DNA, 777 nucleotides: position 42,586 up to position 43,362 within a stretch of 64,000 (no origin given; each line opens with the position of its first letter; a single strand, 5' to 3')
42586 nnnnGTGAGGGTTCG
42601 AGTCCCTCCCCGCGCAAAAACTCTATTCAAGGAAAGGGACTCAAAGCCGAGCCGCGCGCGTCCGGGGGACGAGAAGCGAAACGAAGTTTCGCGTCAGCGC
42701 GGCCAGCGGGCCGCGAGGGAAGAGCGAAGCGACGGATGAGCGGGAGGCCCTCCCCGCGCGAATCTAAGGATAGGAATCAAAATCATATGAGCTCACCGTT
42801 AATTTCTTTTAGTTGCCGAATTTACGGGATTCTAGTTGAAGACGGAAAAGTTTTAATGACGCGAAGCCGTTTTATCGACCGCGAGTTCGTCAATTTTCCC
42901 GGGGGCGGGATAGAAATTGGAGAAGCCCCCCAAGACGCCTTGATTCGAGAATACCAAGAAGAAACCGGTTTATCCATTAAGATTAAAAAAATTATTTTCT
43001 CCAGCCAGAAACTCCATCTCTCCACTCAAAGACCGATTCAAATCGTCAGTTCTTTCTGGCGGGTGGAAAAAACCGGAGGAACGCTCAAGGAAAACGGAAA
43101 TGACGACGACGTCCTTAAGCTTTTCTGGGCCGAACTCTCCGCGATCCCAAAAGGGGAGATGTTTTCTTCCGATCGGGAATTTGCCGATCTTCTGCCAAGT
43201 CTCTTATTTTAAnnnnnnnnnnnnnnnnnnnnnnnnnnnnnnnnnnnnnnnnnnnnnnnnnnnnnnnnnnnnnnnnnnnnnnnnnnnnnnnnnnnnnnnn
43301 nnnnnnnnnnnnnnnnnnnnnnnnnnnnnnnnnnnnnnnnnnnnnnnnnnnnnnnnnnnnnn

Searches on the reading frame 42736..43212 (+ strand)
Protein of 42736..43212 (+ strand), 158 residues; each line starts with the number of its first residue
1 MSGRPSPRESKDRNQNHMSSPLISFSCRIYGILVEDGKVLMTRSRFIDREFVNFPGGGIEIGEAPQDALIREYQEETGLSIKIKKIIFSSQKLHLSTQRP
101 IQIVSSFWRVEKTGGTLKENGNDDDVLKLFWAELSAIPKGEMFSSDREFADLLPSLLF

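Call 8: search_protein_families(library=pfam, proteins=[window:42736-43212:+], max_evalue=0.001)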
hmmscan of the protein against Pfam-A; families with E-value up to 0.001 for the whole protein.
window:42736-43212:+ (158 aa): 1 family
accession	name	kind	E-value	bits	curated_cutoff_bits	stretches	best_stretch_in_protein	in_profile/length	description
PF00293.34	NUDIX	-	2.4e-16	60.4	21.1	1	31-151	7-132/134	NUDIX domain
